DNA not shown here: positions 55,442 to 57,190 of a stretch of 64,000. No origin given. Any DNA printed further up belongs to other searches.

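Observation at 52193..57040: Translationally coupled four-gene operon: GNAT-like protein + PaaK/F390-synthetase-like adenylating enzyme + MprF-flippase-like membrane protein + secreted Cys-Ntn hydrolase (candidate undescribed envelope acylation write/erase system)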

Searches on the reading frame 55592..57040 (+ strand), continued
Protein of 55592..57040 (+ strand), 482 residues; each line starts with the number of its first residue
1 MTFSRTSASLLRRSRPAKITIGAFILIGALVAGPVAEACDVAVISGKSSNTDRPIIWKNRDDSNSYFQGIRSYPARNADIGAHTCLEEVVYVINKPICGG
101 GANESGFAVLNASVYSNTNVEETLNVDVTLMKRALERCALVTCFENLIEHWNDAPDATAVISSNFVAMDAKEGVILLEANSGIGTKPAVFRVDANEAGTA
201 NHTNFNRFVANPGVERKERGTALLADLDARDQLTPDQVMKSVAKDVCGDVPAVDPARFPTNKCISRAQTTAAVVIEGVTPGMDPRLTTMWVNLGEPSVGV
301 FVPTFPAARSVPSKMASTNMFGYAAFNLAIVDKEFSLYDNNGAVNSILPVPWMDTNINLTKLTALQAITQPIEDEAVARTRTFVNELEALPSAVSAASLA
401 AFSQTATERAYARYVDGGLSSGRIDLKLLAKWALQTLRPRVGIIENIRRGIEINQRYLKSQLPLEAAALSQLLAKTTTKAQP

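Call 37: predict_structure(alignment_id=A1)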
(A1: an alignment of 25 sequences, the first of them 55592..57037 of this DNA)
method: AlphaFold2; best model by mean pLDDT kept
length: 482 residues; sequences in the alignment: 25
mean_pLDDT: 80.5   pTM: 0.80
mean pLDDT of the five models: 80.5, 79.3, 78.1, 76.5, 76.0
residues with pLDDT >= 90: 253; 70-90: 94; 50-70: 64; < 50: 71
segments of 3 or more residues with pLDDT < 50: 1-14, 16-18, 26-36, 347-349, 421-428, 434-458, 480-482
pLDDT, mean of each block of 10 residues (from residue 1): 41 47 47 51 96 95 76 96 88 74 98 69 83 97 97 89 94 95 91 93 77 82 96 97 91 87 87 96 97 95 97 82 82 82 54 79 94 97 96 96 97 80 47 47 42 47 64 66 38
secondary structure, 60 per line:
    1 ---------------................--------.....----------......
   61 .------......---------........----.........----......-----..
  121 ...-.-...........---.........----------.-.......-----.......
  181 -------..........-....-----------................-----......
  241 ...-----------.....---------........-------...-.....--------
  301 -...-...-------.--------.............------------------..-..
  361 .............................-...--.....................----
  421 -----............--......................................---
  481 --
elements in order: H16-31 E40-44 E55-61 E68-73 E83-90 E95-103 E108-113 H119-123 H127-137 H141-149 E162-168 E174-180 E188-193 H194-197 E199-202 H214-229 H235-243 E269-276 E288-292 E302-304 H325-337 H359-389 H396-416 H426-437 H440-477

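Call 39: search_protein_families(library=pfam, proteins=[L027:6630-7949:+, L027:7986-9539:+, L027:9561-10625:+, L027:10289-11710:+, L027:11741-12880:+, L027:12877-13911:+, L027:13987-15219:+, L027:15232-16437:+, L027:4248-5606:-], max_evalue=0.01)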
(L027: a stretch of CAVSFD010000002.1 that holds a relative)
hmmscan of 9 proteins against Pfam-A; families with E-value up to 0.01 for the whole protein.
L027:6630-7949:+ (439 aa): 0 families

L027:7986-9539:+ (517 aa): 1 family
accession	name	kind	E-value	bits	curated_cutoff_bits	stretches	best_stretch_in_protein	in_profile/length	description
PF03417.21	AAT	-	0.0008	19.6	23.2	1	48-178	8-120/225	Acyl-coenzyme A:6-aminopenicillanic acid acyl-transferase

L027:9561-10625:+ (354 aa): 1 family
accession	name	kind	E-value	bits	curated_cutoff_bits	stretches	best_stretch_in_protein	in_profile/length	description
PF03706.18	LPG_synthase_TM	-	2.5e-16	60.5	33.4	1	47-329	1-302/302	Lysylphosphatidylglycerol synthase TM region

L027:10289-11710:+ (473 aa): 1 family
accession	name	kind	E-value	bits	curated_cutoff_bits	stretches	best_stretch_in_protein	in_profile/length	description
PF09587.15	PGA_cap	-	1.3e-64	218.6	27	1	187-432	2-254/255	Bacterial capsule synthesis protein PGA_cap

L027:11741-12880:+ (379 aa): 3 families
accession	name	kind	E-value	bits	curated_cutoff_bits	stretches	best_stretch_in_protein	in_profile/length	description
PF01041.23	DegT_DnrJ_EryC1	-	4e-42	145.2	19.8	1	7-179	26-200/360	DegT/DnrJ/EryC1/StrS aminotransferase family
PF00155.27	Aminotran_1_2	-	8.4e-07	28.9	19.7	1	30-183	76-250/361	Aminotransferase class I and II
PF01212.27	Beta_elim_lyase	-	0.0018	18.1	27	1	8-176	35-222/288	Beta-eliminating lyase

L027:12877-13911:+ (344 aa): 0 families

L027:13987-15219:+ (410 aa): 0 families

L027:15232-16437:+ (401 aa): 0 families

L027:4248-5606:- (452 aa): 1 family
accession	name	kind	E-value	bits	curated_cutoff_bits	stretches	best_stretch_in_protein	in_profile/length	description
PF01520.23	Amidase_3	-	1.1e-10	42.3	27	1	129-278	1-87/174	N-acetylmuramoyl-L-alanine amidase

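Call 42: fold_search(model_id=the predicted structure, library=pdb)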
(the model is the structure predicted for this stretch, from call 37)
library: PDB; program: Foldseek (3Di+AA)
matches with E <= 10: 448; with E <= 0.001: 51
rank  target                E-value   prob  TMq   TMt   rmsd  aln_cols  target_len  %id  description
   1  5img_A                1.3e-09  1.00  0.53  0.55   7.9       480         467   11  C9A mutant of C69-family cysteine dipeptidase from Lactobacillus farciminis (released 2017-03-15)
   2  5iau_A                2.6e-09  1.00  0.52  0.55   9.0       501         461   12  A C69-family cysteine dipeptidase from Lactobacillus farciminis (released 2017-03-01)
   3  3gvz_A                1.6e-08  1.00  0.39  0.70   4.7       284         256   18  Crystal structure of the protein CV2077 from Chromobacterium violaceum. Northeast Structural Genomics Consortium Targe (released 2009-04-14)
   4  5imh_A                6.5e-08  1.00  0.51  0.53   9.5       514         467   12  D31P mutant of C69-family cysteine dipeptidase from Lactobacillus farciminis (released 2017-03-15)
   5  5u7z_B                1.3e-06  1.00  0.34  0.60   5.3       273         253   12  Human acid ceramidase (ASAH1, aCDase) self-activated (released 2018-03-28)
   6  6dy1_B                1.8e-06  1.00  0.34  0.66   5.2       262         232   11  Rabbit N-acylethanolamine-hydrolyzing acid amidase (NAAA) with fatty acid (myristate), in presence of Triton X-100 (released 2018-09-26)
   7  6dxy_B                8.1e-06  1.00  0.34  0.65   4.8       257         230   12  Murine N-acylethanolamine-hydrolyzing acid amidase (NAAA) (released 2018-09-26)
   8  6dy3_B                8.1e-06  1.00  0.33  0.62   5.1       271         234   13  Caenorhabditis elegans N-acylethanolamine-hydrolyzing acid amidase (NAAA) ortholog (released 2018-09-26)
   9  6dxx_B                1.2e-05  1.00  0.34  0.67   4.7       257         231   12  Human N-acylethanolamine-hydrolyzing acid amidase (NAAA) in complex with non-covalent benzothiazole-piperazine inhibit (released 2018-09-26)
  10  2iwm_C                1.4e-05  1.00  0.32  0.44   9.6       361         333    9  precursor mutant Cys1Ser of Penicillin V Acylase from Bacillus sphaericus (released 2007-08-07)
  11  2iwm_A                1.6e-05  1.00  0.33  0.45   8.8       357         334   10  precursor mutant Cys1Ser of Penicillin V Acylase from Bacillus sphaericus (released 2007-08-07)
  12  8esl_A                1.9e-05  1.00  0.29  0.42  10.4       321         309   13  Bile Salt Hydrolase from a Bacteroidales species with covalent inhibitor bound (released 2023-11-01)
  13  6dy0_B                2.0e-05  1.00  0.33  0.63   5.5       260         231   12  Rabbit N-acylethanolamine-hydrolyzing acid amidase (NAAA) covalently bound to beta-lactam inhibitor ARN726, in presenc (released 2018-09-26)
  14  6dy2_B                2.5e-05  1.00  0.35  0.67   5.0       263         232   12  Guinea pig N-acylethanolamine-hydrolyzing acid amidase (NAAA) covalently bound to beta-lactam inhibitor ARN726 (released 2018-09-26)
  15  6dxz_B                2.5e-05  1.00  0.33  0.65   4.9       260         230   12  Rabbit N-acylethanolamine-hydrolyzing acid amidase (NAAA) in complex with non-covalent benzothiazole-piperazine inhibi (released 2018-09-26)
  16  2bjf                  2.6e-05  1.00  0.34  0.48  10.6       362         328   13  Crystal Structure of Conjugated Bile Acid Hydrolase from Clostridium perfringens in Complex with Reaction Products Tauri (released 2005-03-03)
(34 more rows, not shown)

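Call 48: search_protein_families(library=pfam, proteins=[L031:13940-15385:+, L023:6387-7754:+, L030:11247-12938:+, L032:4879-6684:-, L016:9404-10447:-, L024:59-1735:+, L029:4292-5752:-, L028:922-2430:-], max_evalue=0.01)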
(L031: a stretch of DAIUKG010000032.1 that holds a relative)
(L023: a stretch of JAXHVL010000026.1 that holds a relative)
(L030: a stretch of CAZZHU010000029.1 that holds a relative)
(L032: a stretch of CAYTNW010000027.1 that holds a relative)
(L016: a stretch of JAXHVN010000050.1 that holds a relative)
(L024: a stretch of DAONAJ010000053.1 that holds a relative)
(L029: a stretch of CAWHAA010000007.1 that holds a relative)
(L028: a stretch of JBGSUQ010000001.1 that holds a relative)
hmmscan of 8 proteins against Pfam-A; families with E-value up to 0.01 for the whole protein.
L031:13940-15385:+ (481 aa): 6 families
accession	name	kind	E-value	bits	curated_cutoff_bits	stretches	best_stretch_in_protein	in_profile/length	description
PF09587.15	PGA_cap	-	9.6e-63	212.5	27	1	143-437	2-254/255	Bacterial capsule synthesis protein PGA_cap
PF13620.12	CarboxypepD_reg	-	1.5e-07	32.1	32.3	1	32-88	2-60/82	Carboxypeptidase regulatory-like domain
PF17210.9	SdrD_B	-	2.8e-05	24.7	29.7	1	41-88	22-71/112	SdrD B-like domain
PF13715.12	CarbopepD_reg_2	-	0.00017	22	32.2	1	34-91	3-59/88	CarboxypepD_reg-like domain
PF17802.7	SpaA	-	0.00019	21.9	23.1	1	40-99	13-77/91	Prealbumin-like fold domain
PF22902.2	NOMO1-like_9th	-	0.0025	18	27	0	43-91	13-64/75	BOS complex subunit NOMO1-like, beta sandwich domain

L023:6387-7754:+ (455 aa): 1 family
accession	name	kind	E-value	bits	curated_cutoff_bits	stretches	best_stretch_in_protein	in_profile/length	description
PF00668.25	Condensation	-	0.0049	16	30.6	1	79-201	27-158/456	Condensation domain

L030:11247-12938:+ (563 aa): 2 families
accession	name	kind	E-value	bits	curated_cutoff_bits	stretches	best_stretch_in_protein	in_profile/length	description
PF01041.23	DegT_DnrJ_EryC1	-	7.8e-40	137.6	19.8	1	190-363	25-200/360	DegT/DnrJ/EryC1/StrS aminotransferase family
PF00155.27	Aminotran_1_2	-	8.2e-07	29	19.7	1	167-357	29-240/361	Aminotransferase class I and II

L032:4879-6684:- (601 aa): 1 family
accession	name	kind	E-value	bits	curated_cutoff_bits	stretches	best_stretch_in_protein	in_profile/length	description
PF06980.17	DUF1302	-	2.5e-06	27.2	23.2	1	29-464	7-377/541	Protein of unknown function (DUF1302)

L016:9404-10447:- (347 aa): 1 family
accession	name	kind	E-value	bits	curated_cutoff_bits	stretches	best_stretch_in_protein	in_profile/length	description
PF13529.12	Peptidase_C39_2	-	0.00082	20.4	24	1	247-296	75-134/143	Peptidase_C39 like family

L024:59-1735:+ (558 aa): 0 families

L029:4292-5752:- (486 aa): 1 family
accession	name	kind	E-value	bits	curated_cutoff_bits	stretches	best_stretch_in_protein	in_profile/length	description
PF01520.23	Amidase_3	-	4.6e-08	33.7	27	1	160-314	1-91/174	N-acetylmuramoyl-L-alanine amidase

L028:922-2430:- (502 aa): 1 family
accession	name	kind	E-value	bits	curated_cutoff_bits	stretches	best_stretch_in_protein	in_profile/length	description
PF02646.22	RmuC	-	7.3e-77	258.8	26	1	181-472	1-289/291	RmuC family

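Call 51: search_solved_structures(query=L027:13987-15219:+, max_evalue=1)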
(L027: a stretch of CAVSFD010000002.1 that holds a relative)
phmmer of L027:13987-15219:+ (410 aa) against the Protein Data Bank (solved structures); distinct sequences matched with E-value up to 1: 0.

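Call 58: search_protein_families(library=pfam, alignment_id=A1, max_evalue=0.01)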
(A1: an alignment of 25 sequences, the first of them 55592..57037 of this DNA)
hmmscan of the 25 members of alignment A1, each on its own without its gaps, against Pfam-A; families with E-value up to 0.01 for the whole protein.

A. member 1, window:55592-57037:+ (482 aa): 0 families

B. families by the number of members that match (of 25 scanned): 4 families
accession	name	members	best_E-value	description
PF03417.21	AAT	7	2e-07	Acyl-coenzyme A:6-aminopenicillanic acid acyl-transferase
PF03577.20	Peptidase_C69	3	0.0002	Peptidase family C69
PF13205.12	Big_5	1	3.3e-18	Bacterial Ig-like domain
PF17222.9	Peptidase_C107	1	0.00057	Viral cysteine endopeptidase C107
